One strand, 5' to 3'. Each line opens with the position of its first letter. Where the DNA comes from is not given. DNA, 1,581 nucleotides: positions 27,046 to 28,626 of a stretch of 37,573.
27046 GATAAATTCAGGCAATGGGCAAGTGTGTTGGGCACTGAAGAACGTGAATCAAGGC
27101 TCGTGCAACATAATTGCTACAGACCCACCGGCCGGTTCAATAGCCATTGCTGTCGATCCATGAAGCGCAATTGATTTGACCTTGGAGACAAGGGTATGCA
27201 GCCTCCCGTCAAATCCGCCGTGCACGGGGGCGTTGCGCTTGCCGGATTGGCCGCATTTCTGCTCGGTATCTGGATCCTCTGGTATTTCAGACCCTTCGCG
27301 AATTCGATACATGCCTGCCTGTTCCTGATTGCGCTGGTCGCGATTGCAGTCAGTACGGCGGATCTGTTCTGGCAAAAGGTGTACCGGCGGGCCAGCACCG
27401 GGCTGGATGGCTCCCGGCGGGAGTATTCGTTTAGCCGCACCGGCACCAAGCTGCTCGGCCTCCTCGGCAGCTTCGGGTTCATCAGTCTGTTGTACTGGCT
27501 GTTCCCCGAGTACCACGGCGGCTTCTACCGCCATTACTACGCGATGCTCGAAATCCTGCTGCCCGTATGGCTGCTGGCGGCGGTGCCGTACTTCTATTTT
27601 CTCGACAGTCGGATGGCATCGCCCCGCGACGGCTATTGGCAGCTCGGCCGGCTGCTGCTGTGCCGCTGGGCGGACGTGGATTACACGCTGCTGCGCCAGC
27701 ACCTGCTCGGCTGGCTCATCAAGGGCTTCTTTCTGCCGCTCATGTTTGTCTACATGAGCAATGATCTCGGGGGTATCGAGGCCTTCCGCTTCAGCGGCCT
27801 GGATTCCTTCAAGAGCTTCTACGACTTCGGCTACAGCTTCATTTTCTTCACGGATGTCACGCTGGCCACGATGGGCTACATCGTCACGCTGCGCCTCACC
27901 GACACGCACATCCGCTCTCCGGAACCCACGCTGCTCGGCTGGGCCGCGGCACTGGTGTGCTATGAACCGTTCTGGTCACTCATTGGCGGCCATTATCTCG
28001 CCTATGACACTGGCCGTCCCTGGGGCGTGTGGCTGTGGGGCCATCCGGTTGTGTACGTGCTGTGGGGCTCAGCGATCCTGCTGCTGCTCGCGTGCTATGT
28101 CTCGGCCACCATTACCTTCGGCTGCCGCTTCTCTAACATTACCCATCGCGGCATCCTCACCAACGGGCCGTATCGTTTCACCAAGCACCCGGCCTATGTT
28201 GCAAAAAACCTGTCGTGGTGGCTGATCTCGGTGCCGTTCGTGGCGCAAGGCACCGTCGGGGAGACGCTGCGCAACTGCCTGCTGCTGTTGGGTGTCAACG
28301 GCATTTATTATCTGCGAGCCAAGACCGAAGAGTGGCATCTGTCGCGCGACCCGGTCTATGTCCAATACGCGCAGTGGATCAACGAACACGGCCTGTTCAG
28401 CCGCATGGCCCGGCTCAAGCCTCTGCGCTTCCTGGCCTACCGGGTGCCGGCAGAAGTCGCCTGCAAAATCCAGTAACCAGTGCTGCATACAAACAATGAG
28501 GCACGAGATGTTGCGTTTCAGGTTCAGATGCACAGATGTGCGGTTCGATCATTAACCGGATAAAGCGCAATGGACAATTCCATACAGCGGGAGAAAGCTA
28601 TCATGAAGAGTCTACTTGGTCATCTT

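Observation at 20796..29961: Candidate uncharacterised cell-envelope module: AraC regulator, four Ser/Gly-tethered lipoproteins and an ICMT-family membrane methyltransferase, next to tRNA-Val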

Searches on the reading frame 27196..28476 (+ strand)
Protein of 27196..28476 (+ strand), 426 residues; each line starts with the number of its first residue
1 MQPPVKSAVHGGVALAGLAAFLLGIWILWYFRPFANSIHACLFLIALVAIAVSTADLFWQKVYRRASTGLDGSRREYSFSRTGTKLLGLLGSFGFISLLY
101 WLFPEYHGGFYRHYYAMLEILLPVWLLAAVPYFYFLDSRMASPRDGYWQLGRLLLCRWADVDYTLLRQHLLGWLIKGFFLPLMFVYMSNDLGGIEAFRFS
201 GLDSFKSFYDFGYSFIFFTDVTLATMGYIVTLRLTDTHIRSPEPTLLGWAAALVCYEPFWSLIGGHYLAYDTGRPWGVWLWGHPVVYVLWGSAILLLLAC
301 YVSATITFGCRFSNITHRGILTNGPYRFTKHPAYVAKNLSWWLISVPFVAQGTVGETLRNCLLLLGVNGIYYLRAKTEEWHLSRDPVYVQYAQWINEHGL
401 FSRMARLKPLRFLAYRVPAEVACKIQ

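Call 5: search_protein_families(library=pfam, proteins=[window:27196-28476:+], max_evalue=0.01)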
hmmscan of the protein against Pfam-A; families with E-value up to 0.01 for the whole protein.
window:27196-28476:+ (426 aa): 3 families
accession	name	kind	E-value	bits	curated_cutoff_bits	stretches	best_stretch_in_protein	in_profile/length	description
PF04140.19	ICMT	-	0.0001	23.1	24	1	293-382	8-93/95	Isoprenylcysteine carboxyl methyltransferase (ICMT) family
PF06966.17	DUF1295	-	0.001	19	20.4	1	320-392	155-232/235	Protein of unknown function (DUF1295)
PF04191.18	PEMT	-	0.0051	17.7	25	1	307-384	29-100/105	Phospholipid methyltransferase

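Call 6: search_protein_families(library=ncbifam, proteins=[window:27196-28476:+], max_evalue=0.01)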
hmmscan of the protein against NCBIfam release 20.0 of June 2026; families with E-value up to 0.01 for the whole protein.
window:27196-28476:+ (426 aa): 0 families

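Call 8: find_homologous_proteins(query=window:27196-28476:+, max_evalue=0.001)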
Query window:27196-28476:+ (426 aa): 2480 proteins with E <= 0.001 among 8000 candidates; the best 120 are listed.
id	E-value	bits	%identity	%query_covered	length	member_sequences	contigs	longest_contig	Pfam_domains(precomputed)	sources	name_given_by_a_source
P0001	2.6e-238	810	82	98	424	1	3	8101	-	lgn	-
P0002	3.4e-237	806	80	100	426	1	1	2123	PF04140.20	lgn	-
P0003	1.1e-171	590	61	99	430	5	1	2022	PF04140.20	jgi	-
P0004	8.1e-171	587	61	98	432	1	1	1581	PF04140.20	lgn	-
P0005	2.1e-169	583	61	98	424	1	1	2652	PF04140.20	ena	-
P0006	1.0e-168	580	61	98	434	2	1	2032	PF04140.20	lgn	-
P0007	4.7e-168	578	63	97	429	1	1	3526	PF04140.20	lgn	-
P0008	8.0e-167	574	62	96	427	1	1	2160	PF04140.20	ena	-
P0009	8.3e-167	574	61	98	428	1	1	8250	PF04140.20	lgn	-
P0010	8.5e-167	574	60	91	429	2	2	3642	PF04140.20,PF04191.19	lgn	-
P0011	3.5e-166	572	60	97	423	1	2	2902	-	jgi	-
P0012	4.4e-166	572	62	96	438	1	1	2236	PF04140.20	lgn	-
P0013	2.5e-165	569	60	97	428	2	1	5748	PF04140.20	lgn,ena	-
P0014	4.0e-165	569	60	99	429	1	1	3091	PF04140.20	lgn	-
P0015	2.2e-164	566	60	98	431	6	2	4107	PF04140.20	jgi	jgi:protein-S-isoprenylcysteine O-methyltransferase Ste14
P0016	4.5e-164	565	61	96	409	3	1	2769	PF04140.20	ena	-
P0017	5.4e-164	565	63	89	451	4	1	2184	PF04140.20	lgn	-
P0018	5.6e-164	565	61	97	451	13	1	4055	PF04140.20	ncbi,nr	nr:isoprenylcysteine carboxylmethyltransferase family protein [Ralstonia sp. ASV6]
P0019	6.6e-164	564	62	89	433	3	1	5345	PF04140.20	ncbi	-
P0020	7.3e-164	564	60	92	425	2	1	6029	PF04140.20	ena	-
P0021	8.4e-164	564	62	92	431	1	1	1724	PF04140.20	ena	-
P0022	9.1e-164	564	62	94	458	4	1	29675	PF04140.20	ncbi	-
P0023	1.2e-163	564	59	98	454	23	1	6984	PF04140.20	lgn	-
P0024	1.5e-163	563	59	99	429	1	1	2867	PF04140.20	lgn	-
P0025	1.8e-163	563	59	97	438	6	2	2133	PF04140.20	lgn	-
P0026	1.8e-163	563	59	98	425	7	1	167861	PF04140.20,PF04191.19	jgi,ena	jgi:steroid 5-alpha reductase family enzyme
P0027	2.0e-163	563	60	98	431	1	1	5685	PF04140.20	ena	-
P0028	1.2e-162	560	58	98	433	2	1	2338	PF04140.20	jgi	jgi:protein-S-isoprenylcysteine O-methyltransferase Ste14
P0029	2.3e-162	559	59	98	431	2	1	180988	PF04140.20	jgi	jgi:protein-S-isoprenylcysteine O-methyltransferase Ste14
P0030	4.0e-162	559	60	95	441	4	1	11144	PF04140.20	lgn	-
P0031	4.3e-162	559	62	94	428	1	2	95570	PF04140.20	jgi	jgi:protein-S-isoprenylcysteine O-methyltransferase Ste14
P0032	4.3e-162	558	58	99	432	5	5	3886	PF04140.20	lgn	-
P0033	4.9e-162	558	59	98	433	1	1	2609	PF04140.20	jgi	jgi:protein-S-isoprenylcysteine O-methyltransferase Ste14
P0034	5.0e-162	558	58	91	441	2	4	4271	PF04140.20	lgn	-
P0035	5.3e-162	558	59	97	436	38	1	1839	PF04140.20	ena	-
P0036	6.3e-162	558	61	95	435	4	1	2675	PF04140.20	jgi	-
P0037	9.8e-162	557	59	95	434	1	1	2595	PF04140.20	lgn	-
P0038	1.9e-161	556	58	98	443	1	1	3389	PF04140.20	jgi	jgi:protein-S-isoprenylcysteine O-methyltransferase Ste14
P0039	4.2e-161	555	58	97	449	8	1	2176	PF04140.20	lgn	-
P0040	1.0e-160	554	60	97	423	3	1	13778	PF04140.20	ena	-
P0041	1.8e-160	553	59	91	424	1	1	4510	PF04140.20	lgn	-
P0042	2.0e-160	553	60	97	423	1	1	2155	PF04140.20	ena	-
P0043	2.4e-160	553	58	97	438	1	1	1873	PF04140.20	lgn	-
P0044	3.5e-160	552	57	97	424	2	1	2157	PF04140.20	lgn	-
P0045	3.7e-160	552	58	98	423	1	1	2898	PF04140.20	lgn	-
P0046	5.2e-160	552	59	97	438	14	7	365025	PF04140.20,PF04191.19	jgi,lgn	jgi:hypothetical protein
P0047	5.7e-160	552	59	98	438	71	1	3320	PF04140.20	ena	-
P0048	5.9e-160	551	60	95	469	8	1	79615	PF04140.20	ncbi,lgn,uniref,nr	ncbi:isoprenylcysteine carboxylmethyltransferase family protein [Pandoraea sp. PE-S2T-3]|uniref:isop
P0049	6.4e-160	551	57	99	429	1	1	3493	PF04140.20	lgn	-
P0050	7.0e-160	551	61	93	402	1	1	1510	PF04140.20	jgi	jgi:steroid 5-alpha reductase family enzyme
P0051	7.1e-160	551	58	100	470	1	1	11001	PF04140.20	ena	-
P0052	9.3e-160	551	59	97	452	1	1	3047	PF04140.20,PF04191.19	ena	-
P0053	5.8e-159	548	59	97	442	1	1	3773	PF04140.20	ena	-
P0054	6.1e-159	548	58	99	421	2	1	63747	PF04140.20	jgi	-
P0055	1.1e-158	547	58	98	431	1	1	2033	PF04140.20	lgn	-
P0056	1.2e-158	547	59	93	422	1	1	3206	PF04140.20,PF06966.18,PF04191.19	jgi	jgi:protein-S-isoprenylcysteine O-methyltransferase Ste14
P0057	1.3e-158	547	59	97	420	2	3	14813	PF04140.20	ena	-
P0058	1.4e-158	547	58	96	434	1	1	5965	PF04140.20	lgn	-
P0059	2.8e-158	546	61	94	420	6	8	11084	PF04140.20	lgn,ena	-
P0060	4.2e-158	545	61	93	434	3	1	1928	PF04140.20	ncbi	-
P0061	5.7e-158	545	57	99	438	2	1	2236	PF04140.20,PF04191.19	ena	-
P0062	1.0e-157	544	58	99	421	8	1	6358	PF04140.20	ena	-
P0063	1.2e-157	544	57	98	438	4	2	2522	PF04140.20,PF04191.19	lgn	-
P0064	1.6e-157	543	60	93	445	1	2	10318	PF04140.20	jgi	jgi:steroid 5-alpha reductase family enzyme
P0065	2.0e-157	543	60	95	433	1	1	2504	PF04140.20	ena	-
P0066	3.3e-157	542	57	98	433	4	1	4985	PF04140.20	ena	-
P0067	3.4e-157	542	57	99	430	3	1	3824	PF04140.20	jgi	jgi:Isoprenylcysteine carboxyl methyltransferase (ICMT) family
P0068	4.4e-157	542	59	97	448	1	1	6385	PF04140.20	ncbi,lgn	-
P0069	4.4e-157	542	58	97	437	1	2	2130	PF04140.20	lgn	-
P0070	5.1e-157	542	57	96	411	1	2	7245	PF04140.20,PF04191.19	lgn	-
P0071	5.1e-157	542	59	97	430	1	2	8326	PF04140.20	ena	-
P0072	6.4e-157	541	61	95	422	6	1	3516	PF04140.20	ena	-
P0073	7.0e-157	541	61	95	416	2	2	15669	PF04140.20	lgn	-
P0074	1.2e-156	541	61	88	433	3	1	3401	PF04140.20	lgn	-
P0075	1.4e-156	540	61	94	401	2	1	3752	PF04140.20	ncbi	-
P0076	1.5e-156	540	61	95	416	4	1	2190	PF04140.20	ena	-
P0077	1.8e-156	540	59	98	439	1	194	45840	PF04140.20,PF04191.19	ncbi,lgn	-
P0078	3.1e-156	539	57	96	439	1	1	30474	PF04140.20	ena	-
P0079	4.0e-156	539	57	96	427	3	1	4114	PF04140.20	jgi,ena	-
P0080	8.7e-156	538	58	97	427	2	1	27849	PF04140.20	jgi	-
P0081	1.2e-155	537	59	97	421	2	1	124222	PF04140.20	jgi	jgi:protein-S-isoprenylcysteine O-methyltransferase Ste14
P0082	1.3e-155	537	58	96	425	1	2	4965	PF04140.20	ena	-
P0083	1.4e-155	537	57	97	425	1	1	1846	PF04140.20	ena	-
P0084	1.8e-155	537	60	95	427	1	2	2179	PF04140.20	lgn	-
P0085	2.0e-155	537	59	98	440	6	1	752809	-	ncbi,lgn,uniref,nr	ncbi:hypothetical protein PPN31114_04517 [Pandoraea pneumonica]|uniref:Isoprenylcysteine carboxyl me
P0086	3.1e-155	536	59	97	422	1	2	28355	PF04140.20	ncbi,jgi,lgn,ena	jgi:protein-S-isoprenylcysteine O-methyltransferase Ste14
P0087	4.8e-155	535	57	93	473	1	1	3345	PF04140.20,PF04191.19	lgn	-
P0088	5.7e-155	535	61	88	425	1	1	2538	PF04140.20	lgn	-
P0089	7.5e-155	535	58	95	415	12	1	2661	PF04140.20,PF04191.19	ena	-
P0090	1.4e-154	534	58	95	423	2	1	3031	PF04140.20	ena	-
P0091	2.0e-154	533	57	96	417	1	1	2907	PF04140.20,PF06966.18,PF04191.19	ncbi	-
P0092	2.2e-154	533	57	98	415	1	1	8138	PF04140.20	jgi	jgi:protein-S-isoprenylcysteine O-methyltransferase Ste14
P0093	2.4e-154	533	57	99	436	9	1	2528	PF04140.20,PF04191.19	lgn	-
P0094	3.3e-154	533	60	88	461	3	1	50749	PF04140.20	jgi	jgi:hypothetical protein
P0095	5.3e-154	532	56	98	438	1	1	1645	PF04140.20,PF04191.19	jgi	jgi:protein-S-isoprenylcysteine O-methyltransferase Ste14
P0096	5.4e-154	532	58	94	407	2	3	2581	PF04140.20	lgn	-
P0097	6.8e-154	531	59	95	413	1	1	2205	PF04140.20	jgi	jgi:protein-S-isoprenylcysteine O-methyltransferase Ste14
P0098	7.4e-154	531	56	98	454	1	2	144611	PF04140.20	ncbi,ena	-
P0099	7.5e-154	531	56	96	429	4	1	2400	PF04140.20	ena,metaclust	metaclust:\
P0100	1.3e-153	531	59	88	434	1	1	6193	PF04140.20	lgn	-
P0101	1.3e-153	531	58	98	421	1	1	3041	PF04140.20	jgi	jgi:hypothetical protein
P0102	1.4e-153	530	60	88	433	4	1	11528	PF04140.20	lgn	-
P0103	1.5e-153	530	57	97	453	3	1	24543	PF04140.20,PF06966.18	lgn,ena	-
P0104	2.0e-153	530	57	97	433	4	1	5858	PF04140.20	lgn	-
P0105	2.7e-153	529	59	95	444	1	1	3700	PF04140.20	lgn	-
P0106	2.8e-153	529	60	88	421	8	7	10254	PF04140.20,PF06966.18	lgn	-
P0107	4.4e-153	529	58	97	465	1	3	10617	PF04140.20,PF04191.19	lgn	-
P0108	5.4e-153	529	56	94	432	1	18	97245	PF04140.20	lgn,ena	-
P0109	1.5e-152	527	56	98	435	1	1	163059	PF04140.20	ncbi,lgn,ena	-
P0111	2.4e-152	526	56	95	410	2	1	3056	PF04140.20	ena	-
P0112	2.7e-152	526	56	98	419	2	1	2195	PF04140.20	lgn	-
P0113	2.9e-152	526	57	97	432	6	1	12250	PF04140.20,PF06966.18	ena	-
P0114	5.9e-152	525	56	98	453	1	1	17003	PF04140.20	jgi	jgi:protein-S-isoprenylcysteine O-methyltransferase Ste14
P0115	1.2e-151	524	60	96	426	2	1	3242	PF04140.20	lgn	-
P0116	2.7e-151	523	56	93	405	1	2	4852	PF04140.20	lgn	-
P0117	3.8e-151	522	56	98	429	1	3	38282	PF04140.20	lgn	-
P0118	6.9e-151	522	58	94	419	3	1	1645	PF04140.20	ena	-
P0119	1.0e-150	521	55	98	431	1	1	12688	PF04140.20,PF04191.19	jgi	jgi:protein-S-isoprenylcysteine O-methyltransferase Ste14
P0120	1.2e-150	521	55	99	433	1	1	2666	PF04140.20,PF04191.19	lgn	-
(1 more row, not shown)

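Call 9: find_encoding_contigs(protein=P0001, flank=10000, max_places=4)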
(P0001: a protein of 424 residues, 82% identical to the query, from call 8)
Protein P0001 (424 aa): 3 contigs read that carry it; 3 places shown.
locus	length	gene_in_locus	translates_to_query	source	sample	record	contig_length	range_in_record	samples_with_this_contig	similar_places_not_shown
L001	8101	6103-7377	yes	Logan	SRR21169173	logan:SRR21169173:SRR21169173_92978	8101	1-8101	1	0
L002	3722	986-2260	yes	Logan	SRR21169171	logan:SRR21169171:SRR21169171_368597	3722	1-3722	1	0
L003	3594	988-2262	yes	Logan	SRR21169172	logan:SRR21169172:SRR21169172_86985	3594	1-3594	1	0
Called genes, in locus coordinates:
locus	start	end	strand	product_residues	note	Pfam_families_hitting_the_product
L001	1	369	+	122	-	?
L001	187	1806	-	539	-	PF21033:RMD1-3 (faint), PF13428:TPR_14 (faint), PF07719:TPR_2 (faint), PF13181:TPR_8 (faint), PF14559:TPR_19 (faint), PF13431:TPR_17 (faint)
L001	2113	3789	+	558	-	-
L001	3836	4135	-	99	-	-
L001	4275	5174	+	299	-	-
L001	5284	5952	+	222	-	-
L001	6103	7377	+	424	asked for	-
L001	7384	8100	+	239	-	?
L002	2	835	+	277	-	?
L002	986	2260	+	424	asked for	-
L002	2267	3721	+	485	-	?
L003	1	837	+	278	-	?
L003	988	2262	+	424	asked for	-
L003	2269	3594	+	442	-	?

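Call 10: find_encoding_contigs(protein=P0085, flank=8000, max_places=3)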
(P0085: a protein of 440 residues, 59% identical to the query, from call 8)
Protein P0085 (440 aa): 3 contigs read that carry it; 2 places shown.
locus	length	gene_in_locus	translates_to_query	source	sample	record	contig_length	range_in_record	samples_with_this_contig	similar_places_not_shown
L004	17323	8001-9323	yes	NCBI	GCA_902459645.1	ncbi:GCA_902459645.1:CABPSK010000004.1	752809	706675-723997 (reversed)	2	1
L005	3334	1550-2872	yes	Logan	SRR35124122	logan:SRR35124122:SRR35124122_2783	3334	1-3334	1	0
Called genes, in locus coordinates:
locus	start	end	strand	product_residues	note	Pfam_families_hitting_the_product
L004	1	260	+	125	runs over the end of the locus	PF00903:Glyoxalase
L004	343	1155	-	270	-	PF01625:PMSR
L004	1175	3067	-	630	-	PF02683:DsbD_TM (weak), PF00578:AhpC-TSA, PF08534:Redoxin, PF13905:Thioredoxin_8 (weak), PF17991:Thioredoxin_10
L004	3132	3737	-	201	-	PF01641:SelR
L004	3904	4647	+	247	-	PF00072:Response_reg, PF00486:Trans_reg_C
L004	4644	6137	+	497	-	PF00512:HisKA, PF13581:HATPase_c_2 (weak), PF02518:HATPase_c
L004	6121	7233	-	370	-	-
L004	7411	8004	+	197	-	PF13699:eCIS_core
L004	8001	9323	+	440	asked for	-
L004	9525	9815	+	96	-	PF00166:Cpn10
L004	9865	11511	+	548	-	PF00118:Cpn60_TCP1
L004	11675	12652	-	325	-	PF00126:HTH_1, PF03466:LysR_substrate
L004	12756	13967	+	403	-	PF07690:MFS_1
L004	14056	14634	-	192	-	PF12802:MarR_2, PF01047:MarR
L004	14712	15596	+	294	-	PF00892:EamA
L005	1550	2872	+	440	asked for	-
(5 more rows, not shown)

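Call 11: find_encoding_contigs(protein=P0046, flank=8000, max_places=4)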
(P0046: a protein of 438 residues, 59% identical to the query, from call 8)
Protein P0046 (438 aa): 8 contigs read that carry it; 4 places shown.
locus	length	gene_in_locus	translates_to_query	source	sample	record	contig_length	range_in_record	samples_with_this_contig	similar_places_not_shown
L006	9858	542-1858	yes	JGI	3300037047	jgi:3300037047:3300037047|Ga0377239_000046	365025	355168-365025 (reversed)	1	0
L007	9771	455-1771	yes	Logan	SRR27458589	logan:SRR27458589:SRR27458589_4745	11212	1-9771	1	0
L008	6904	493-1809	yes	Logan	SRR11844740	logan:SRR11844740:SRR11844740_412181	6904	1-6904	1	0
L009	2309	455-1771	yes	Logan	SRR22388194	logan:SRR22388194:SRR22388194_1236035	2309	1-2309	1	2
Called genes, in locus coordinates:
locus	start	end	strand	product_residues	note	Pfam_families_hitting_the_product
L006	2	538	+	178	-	?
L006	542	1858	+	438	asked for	PF04191:PEMT (faint), PF04140:ICMT (weak)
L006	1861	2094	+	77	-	PF24806:DUF7706 (weak)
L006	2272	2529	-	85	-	-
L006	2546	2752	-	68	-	-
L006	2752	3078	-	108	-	PF03992:ABM (weak)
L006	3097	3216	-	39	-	-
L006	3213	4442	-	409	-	PF07690:MFS_1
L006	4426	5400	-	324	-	PF06500:FrsA-like (weak), PF00561:Abhydrolase_1, PF12146:Hydrolase_4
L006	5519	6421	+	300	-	PF00126:HTH_1, PF03466:LysR_substrate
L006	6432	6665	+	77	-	-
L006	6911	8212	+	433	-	PF03193:RsgA_GTPase, PF00005:ABC_tran (weak), PF01926:MMR_HSR1 (faint)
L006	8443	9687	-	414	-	PF25917:BSH_RND, PF25919:BSH_CusB (weak), PF25973:BSH_CzcB, PF25881:HH_YBHG (weak), PF25944:Beta-barrel_RND (faint), PF25954:Beta-barrel_RND_2, PF25967:RND-MFP_C (weak), PF25989:YknX_C (weak)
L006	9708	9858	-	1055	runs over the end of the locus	PF00873:ACR_tran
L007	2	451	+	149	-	?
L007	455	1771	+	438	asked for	PF04191:PEMT (faint), PF04140:ICMT (weak)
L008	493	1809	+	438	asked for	PF04191:PEMT (faint), PF04140:ICMT (weak)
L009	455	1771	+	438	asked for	PF04191:PEMT (faint), PF04140:ICMT (weak)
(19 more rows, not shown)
